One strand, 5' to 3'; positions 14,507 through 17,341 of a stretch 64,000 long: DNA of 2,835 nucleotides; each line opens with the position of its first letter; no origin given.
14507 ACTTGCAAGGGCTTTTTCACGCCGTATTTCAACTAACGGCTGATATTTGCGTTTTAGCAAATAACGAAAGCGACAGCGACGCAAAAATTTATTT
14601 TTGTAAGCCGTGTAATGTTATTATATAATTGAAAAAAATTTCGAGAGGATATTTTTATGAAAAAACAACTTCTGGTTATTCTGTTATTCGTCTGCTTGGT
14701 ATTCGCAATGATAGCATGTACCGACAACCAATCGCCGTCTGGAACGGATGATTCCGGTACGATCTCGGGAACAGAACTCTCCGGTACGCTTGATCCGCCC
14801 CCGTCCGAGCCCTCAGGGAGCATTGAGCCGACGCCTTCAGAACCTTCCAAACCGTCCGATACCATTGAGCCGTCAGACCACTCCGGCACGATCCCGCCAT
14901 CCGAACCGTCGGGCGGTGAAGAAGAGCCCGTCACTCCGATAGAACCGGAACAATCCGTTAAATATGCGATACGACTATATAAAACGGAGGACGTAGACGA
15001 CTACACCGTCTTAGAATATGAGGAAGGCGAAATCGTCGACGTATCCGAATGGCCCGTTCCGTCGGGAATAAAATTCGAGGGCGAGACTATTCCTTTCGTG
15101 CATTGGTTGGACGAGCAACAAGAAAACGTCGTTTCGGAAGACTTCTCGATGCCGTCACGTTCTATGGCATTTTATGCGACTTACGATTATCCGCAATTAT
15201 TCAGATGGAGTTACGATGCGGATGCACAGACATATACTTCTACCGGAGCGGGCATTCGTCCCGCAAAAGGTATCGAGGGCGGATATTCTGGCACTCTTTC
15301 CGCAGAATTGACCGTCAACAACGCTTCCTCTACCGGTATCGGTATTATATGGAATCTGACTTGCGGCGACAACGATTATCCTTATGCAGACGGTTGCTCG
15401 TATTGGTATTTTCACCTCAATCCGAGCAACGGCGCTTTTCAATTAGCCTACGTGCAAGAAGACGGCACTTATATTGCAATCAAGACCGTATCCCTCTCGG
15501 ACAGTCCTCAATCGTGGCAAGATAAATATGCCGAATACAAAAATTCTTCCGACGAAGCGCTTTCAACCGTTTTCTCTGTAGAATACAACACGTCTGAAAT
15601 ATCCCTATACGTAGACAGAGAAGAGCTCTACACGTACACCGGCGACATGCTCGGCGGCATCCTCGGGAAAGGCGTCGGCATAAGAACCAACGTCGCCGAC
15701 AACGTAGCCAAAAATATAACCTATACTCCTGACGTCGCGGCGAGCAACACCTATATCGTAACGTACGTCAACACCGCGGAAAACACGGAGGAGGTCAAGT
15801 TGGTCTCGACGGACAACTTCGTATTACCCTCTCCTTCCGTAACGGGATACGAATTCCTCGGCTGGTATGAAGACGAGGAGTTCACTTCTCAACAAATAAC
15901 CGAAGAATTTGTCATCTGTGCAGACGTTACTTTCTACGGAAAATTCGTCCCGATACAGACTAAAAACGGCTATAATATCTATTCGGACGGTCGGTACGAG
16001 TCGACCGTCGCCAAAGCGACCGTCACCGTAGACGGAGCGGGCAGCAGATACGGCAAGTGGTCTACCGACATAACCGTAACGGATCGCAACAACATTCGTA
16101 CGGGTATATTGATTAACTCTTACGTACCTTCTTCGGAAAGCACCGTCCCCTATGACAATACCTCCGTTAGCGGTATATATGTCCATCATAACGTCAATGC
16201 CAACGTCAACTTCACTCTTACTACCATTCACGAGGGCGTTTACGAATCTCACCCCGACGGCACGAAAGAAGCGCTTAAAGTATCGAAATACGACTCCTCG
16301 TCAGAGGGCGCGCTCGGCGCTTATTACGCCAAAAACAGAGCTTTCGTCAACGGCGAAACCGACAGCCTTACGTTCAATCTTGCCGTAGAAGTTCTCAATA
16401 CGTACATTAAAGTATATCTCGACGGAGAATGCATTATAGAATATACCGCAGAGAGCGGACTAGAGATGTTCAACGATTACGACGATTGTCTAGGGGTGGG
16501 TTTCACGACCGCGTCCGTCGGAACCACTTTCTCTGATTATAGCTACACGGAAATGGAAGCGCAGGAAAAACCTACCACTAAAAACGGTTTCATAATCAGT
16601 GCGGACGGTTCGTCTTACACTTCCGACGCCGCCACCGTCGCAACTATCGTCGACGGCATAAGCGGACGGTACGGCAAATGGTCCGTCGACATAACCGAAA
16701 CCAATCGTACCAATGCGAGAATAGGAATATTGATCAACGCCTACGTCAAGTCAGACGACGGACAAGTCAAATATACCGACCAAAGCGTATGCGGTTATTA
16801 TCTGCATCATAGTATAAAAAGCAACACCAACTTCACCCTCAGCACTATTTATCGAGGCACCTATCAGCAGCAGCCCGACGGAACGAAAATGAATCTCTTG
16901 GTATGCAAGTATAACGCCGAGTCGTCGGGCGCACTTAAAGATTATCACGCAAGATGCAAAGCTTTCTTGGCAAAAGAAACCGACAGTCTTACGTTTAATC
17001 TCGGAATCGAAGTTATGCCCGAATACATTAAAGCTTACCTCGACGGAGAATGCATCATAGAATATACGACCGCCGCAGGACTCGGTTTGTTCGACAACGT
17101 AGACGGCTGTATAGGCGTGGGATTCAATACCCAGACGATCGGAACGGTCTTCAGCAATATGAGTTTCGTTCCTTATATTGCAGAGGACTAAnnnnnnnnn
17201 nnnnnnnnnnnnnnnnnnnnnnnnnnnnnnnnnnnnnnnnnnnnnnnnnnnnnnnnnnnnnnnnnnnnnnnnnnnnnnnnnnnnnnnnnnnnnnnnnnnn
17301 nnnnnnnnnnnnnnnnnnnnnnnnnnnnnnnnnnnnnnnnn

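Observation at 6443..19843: GH32 fructanase locus surrounded by a paralogous family of LamG-like secreted lipoproteins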

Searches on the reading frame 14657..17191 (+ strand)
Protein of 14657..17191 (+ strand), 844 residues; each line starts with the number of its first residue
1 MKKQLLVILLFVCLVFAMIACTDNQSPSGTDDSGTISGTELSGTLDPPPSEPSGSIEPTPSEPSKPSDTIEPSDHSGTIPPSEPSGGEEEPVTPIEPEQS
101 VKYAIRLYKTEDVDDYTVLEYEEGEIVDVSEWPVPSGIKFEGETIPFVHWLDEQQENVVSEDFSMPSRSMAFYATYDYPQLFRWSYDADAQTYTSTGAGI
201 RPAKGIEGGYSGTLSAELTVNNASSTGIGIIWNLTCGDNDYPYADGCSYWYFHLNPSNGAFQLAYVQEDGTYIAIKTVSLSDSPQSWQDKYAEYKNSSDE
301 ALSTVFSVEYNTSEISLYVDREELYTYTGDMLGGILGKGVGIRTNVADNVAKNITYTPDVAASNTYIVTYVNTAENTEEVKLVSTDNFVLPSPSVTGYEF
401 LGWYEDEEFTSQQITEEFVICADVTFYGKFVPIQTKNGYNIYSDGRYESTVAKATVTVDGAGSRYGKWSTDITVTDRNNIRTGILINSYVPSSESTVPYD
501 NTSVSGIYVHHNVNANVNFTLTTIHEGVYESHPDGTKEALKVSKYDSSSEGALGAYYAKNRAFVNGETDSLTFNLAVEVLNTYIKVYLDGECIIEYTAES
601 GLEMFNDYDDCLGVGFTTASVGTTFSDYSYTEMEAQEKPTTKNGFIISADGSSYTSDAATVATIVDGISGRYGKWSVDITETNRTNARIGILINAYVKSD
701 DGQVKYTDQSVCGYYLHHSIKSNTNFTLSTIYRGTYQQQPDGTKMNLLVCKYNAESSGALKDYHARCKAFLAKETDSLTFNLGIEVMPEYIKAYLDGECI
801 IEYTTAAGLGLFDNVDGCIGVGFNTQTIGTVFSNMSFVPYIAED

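Call 4: search_protein_families(library=pfam, proteins=[window:14657-17191:+], max_evalue=0.1)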
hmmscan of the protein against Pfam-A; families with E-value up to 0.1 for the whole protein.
window:14657-17191:+ (844 aa): 2 families
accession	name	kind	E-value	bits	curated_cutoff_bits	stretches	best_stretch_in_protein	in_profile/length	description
PF09479.16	Flg_new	-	9.6e-08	32.5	27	1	366-429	1-65/65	Listeria-Bacteroides repeat domain (List_Bact_rpt)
PF23790.1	Kyano_Gp96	-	0.021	15.4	27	0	492-532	20-61/110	Kyanoviridae Gp96 protein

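Call 8: search_solved_structures(query=window:14657-17191:+, max_evalue=10)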
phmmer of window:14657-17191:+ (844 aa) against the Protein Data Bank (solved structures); distinct sequences matched with E-value up to 10: 0.

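Call 15: find_encoding_contigs(protein=window:14657-17191:+, flank=10000, max_places=6)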
Protein window:14657-17191:+ (844 aa): no gene with exactly this product is on record in the collection.

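Call 36: search_protein_families(library=ncbifam, proteins=[window:14657-17191:+], max_evalue=0.01)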
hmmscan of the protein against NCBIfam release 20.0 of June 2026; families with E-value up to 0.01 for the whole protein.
window:14657-17191:+ (844 aa): 1 family
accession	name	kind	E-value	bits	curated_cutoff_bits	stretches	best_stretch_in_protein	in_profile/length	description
TIGR02543.1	List_Bact_rpt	repeat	0.00088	19.6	20.95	0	394-432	2-42/44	TIGR02543 family repeat protein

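Call 37: find_homologous_proteins(query=window:14657-17191:+, max_evalue=0.001)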
Query window:14657-17191:+ (844 aa): 8 proteins with E <= 0.001 among 8000 candidates.
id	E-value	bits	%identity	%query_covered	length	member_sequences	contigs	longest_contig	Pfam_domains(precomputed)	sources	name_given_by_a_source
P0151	0.0e+0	1062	71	75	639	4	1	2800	PF09479.17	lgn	-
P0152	3.4e-272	924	52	100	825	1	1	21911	PF09479.17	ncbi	-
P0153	7.5e-268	909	51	100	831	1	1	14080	PF09479.17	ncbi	-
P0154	9.2e-264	896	51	100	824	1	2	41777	PF09479.17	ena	-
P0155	2.3e-263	895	51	99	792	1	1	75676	PF09479.17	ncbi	-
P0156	3.4e-258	877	50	100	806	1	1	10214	PF09479.17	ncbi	-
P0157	3.5e-137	477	45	63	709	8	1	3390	PF09479.17,PF18998.7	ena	-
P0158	6.6e-8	50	31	10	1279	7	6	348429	PF09479.17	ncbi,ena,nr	ncbi:MAG: InlB B-repeat-containing protein [Bacilli bacterium]|nr:InlB B-repeat-containing protein [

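Call 38: find_encoding_contigs(protein=P0155, flank=10000, max_places=3)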
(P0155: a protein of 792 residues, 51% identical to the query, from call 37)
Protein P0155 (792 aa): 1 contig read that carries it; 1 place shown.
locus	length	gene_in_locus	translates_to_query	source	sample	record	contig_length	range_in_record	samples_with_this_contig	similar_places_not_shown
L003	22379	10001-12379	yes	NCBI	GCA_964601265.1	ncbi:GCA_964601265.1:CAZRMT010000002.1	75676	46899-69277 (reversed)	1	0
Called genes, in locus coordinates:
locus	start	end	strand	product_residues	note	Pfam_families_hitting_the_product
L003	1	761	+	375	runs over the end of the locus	PF02350:Epimerase_2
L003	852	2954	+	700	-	PF00795:CN_hydrolase, PF02540:NAD_synthase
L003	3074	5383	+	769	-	PF02190:LON_substr_bdg, PF00004:AAA, PF07728:AAA_5, PF22667:Lon_lid, PF05362:Lon_C, PF13541:ChlI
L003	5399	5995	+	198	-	PF03193:RsgA_GTPase (faint), PF01926:MMR_HSR1, PF02421:FeoB_N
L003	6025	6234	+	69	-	-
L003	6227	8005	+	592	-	PF01926:MMR_HSR1, PF02421:FeoB_N, PF09439:SRPRB (faint), PF07670:Gate (weak)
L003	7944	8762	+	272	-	PF00849:PseudoU_synth_2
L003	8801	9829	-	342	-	PF01022:HTH_5, PF12840:HTH_20 (weak), PF13412:HTH_24 (faint)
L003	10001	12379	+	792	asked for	PF09479:Flg_new (weak)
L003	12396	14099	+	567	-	PF13385:Laminin_G_3, PF00149:Metallophos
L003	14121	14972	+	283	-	-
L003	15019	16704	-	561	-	PF05833:NFACT_N, PF05670:NFACT-R_1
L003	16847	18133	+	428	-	PF05697:Trigger_N, PF00254:FKBP_C, PF05698:Trigger_C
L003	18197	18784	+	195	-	PF00574:CLP_protease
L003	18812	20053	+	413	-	PF06689:zf-C4_ClpX, PF01078:Mg_chelatase (faint), PF05496:RuvB_N (weak), PF00004:AAA, PF07724:AAA_2, PF07728:AAA_5 (weak), PF10431:ClpB_D2-small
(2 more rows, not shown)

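Call 39: find_encoding_contigs(protein=P0154, flank=10000, max_places=3)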
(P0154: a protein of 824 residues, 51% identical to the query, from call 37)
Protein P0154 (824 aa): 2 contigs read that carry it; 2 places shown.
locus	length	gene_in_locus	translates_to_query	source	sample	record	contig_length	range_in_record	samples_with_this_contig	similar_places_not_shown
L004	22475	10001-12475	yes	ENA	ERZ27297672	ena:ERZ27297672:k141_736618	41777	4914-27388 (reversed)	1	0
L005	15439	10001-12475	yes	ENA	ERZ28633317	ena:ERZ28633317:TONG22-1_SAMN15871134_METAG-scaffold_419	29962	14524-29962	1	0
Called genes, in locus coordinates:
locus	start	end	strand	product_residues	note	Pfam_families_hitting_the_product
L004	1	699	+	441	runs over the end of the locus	PF02614:UxaC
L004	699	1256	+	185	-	PF01081:Aldolase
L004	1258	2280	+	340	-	PF00294:PfkB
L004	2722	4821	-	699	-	PF09479:Flg_new, PF07581:Glug (faint)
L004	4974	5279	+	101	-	PF01381:HTH_3, PF12844:HTH_19 (faint), PF13443:HTH_26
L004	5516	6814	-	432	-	PF09594:GT87 (weak)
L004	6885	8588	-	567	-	PF00485:PRK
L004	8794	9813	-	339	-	PF12840:HTH_20, PF01022:HTH_5 (weak)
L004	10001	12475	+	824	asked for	PF09479:Flg_new (weak)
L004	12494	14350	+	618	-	PF13385:Laminin_G_3, PF00149:Metallophos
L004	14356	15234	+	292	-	PF09479:Flg_new (weak)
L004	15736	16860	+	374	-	PF00165:HTH_AraC, PF12833:HTH_18, PF00165:HTH_AraC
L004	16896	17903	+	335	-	PF01208:URO-D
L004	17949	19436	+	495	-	PF00111:Fer2, PF17651:Raco_middle, PF14574:RACo_C_ter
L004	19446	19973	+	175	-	PF10050:DUF2284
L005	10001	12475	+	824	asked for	PF09479:Flg_new (weak)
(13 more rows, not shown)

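Call 54: find_related_loci(query=A3, collection=genome_contigs, flank=10000)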
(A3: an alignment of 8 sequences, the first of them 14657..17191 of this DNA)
Query A3 (844 aa) in genome_contigs; peptide patterns used: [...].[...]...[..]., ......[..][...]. (x = any residue, [..] = any of these).
57 stretches matched a pattern; 9 encode a relative of the query (tblastn E <= 1e-3); 8 distinct loci.
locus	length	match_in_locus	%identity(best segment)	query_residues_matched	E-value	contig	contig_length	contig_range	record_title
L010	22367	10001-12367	51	3-842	0e+0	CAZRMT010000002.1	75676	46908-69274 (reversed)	MAG TPA_asm: uncultured Christensenella sp. isolate SRP225648_co1_121 genome assembly, contig: NODE_469_length_75676_cov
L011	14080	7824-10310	51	1-842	0e+0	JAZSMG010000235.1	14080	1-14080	MAG: Christensenellaceae bacterium isolate T1900044555_TS20190021.MAGScoT_cleanbin_000036 SGB_291_k141_3339738, whole ge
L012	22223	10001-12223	56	99-842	0e+0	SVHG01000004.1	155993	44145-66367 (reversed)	MAG: Clostridiales bacterium isolate SIG378 NODE_51_length_155993_cov_39.077439, whole genome shotgun sequence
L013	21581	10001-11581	45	102-839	5e-140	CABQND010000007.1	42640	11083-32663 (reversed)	MAG TPA_asm: uncultured Clostridiales bacterium isolate MGYG-HGUT-00733 genome assembly, contig: GUT_GENOME026180_7, who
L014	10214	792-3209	50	1-842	0e+0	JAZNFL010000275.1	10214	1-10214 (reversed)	MAG: Christensenellaceae bacterium isolate T1900044714_TS20190180.MAGScoT_cleanbin_000031 SGB_1859_k141_1478728, whole g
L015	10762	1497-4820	43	74-840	2e-74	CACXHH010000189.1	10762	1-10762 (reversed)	MAG: uncultured Clostridiales bacterium isolate RUG11260 genome assembly, contig: RUG11260_asm_189, whole genome shotgun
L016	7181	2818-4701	46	89-841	2e-65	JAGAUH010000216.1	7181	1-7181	MAG: Clostridia bacterium isolate RGIG8780 Water_deer_Colon.Co__c1102334, whole genome shotgun sequence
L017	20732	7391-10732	39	88-839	7e-69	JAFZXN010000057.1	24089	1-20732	MAG: Clostridia bacterium isolate RGIG8188 Water_buffalos_Rumen-3__c1440801, whole genome shotgun sequence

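Call 64: predict_structure(alignment_id=A3)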
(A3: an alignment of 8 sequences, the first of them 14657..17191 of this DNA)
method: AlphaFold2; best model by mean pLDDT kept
length: 844 residues; sequences in the alignment: 8
mean_pLDDT: 79.2   pTM: 0.51
mean pLDDT of the five models: 79.2, 79.0, 78.1, 77.5, 74.2
residues with pLDDT >= 90: 321; 70-90: 356; 50-70: 71; < 50: 96
segments of 3 or more residues with pLDDT < 50: 18-98, 179-181, 532-535, 537-539
pLDDT, mean of each block of 10 residues (from residue 1): 69 62 27 20 23 24 25 25 28 42 80 75 81 73 71 76 80 69 69 83 82 92 82 79 76 91 90 93 93 80 92 91 93 85 87 89 84 81 75 87 90 84 89 93 93 91 88 94 90 90 89 88 79 49 89 94 95 93 89 82 73 92 94 78 89 92 87 92 92 89 87 90 89 69 66 93 95 94 91 94 77 80 94 91 48
secondary structure, 60 per line:
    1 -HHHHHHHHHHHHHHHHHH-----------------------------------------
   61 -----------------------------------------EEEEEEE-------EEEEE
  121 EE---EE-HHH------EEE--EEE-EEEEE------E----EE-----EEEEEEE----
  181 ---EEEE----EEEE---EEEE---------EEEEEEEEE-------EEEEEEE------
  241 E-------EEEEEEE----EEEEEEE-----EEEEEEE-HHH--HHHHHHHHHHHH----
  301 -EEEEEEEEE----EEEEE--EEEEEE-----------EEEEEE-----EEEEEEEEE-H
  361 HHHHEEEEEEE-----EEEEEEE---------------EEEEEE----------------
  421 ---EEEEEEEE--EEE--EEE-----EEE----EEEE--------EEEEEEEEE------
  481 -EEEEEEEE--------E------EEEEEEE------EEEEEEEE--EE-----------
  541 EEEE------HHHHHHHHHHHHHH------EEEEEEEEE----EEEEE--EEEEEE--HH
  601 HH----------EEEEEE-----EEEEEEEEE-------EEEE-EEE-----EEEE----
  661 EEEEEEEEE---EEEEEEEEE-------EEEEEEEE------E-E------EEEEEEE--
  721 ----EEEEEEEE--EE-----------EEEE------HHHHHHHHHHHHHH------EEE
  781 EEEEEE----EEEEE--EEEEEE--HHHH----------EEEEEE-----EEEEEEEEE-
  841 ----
elements in order (helices of 4 or more, strands of 3 or more residues): H2-19 E102-108 E116-122 E138-140 E143-145 E147-151 E170-176 E184-187 E192-195 E199-202 E212-220 E228-234 E249-255 E260-266 E272-278 H285-296 E302-310 E315-319 E322-327 E339-344 E350-358 H360-364 E365-371 E377-383 E399-404 E424-431 E434-436 E439-441 E447-449 E454-457 E466-474 E482-489 E505-511 E518-525 E541-544 H551-564 E571-579 E584-588 E591-596 H599-602 E613-618 E624-632 E640-643 E645-647 E653-656 E661-669 E673-681 E689-696 E712-718 E725-732 E748-751 H758-771 E778-786 E791-795 E798-803 H806-809 E820-825 E831-839

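Call 66: fold_search(model_id=the predicted structure, library=pdb)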
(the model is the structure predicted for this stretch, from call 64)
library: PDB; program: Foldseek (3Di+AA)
matches with E <= 10: 1637; with E <= 0.001: 206
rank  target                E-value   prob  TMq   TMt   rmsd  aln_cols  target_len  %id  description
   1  3wv6_A                6.8e-11  1.00  0.15  0.38  19.3       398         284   10  Crystal Structure of a protease-resistant mutant form of human galectin-9 (released 2015-05-20)
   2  8yzq_B                1.4e-10  1.00  0.13  0.36  16.7       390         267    8  Toxascaris leonina galectin (Tl-gal) W77F/W212F oligomer (released 2025-04-09)
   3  5xau_A                3.9e-10  1.00  0.15  0.19  36.0       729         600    7  Crystal structure of integrin binding fragment of laminin-511 (released 2017-09-20)
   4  8yzq_A                4.1e-10  1.00  0.13  0.36  16.6       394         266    8  Toxascaris leonina galectin (Tl-gal) W77F/W212F oligomer (released 2025-04-09)
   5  8yzq_E                4.3e-10  1.00  0.13  0.35  17.1       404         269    9  Toxascaris leonina galectin (Tl-gal) W77F/W212F oligomer (released 2025-04-09)
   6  4han_A                4.5e-10  1.00  0.14  0.35  16.1       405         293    9  Crystal structure of Galectin 8 with NDP52 peptide (released 2013-03-20)
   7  8zqi_A                6.3e-10  1.00  0.14  0.35  15.8       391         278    7  Glucose bound Toxascaris leonina galectin (Tl-gal) W77F/W212F (released 2025-06-04)
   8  4jqt_A                7.4e-10  1.00  0.15  0.27  17.2       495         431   10  Crystal structure of a putative glycosyl hydrolase (BT3469) from Bacteroides thetaiotaomicron VPI-5482 at 2.49 A resol (released 2013-04-17)
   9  8yzq_C                8.6e-10  1.00  0.13  0.35  16.5       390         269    8  Toxascaris leonina galectin (Tl-gal) W77F/W212F oligomer (released 2025-04-09)
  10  8yzq_G                9.9e-10  1.00  0.13  0.35  17.3       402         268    8  Toxascaris leonina galectin (Tl-gal) W77F/W212F oligomer (released 2025-04-09)
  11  4fqz_A                2.7e-09  1.00  0.15  0.38  18.7       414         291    7  Crystal structure of a protease-resistant mutant form of human galectin-8 (released 2012-07-11)
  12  3vkl_A                3.0e-09  1.00  0.14  0.37  18.0       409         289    8  Protease-resistant mutant form of human Galectin-8 in complex with two lactose molecules (released 2012-09-12)
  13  4hl0_A                4.9e-09  1.00  0.13  0.36  16.3       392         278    8  Crystal structure of full-length Toxascaris leonina galectin (released 2013-02-06)
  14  5xau_D                5.1e-09  1.00  0.14  0.19  36.7       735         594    9  Crystal structure of integrin binding fragment of laminin-511 (released 2017-09-20)
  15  7cec_C                1.1e-08  1.00  0.13  0.18  37.4       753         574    8  Structure of alpha6beta1 integrin in complex with laminin-511 (released 2021-06-23)
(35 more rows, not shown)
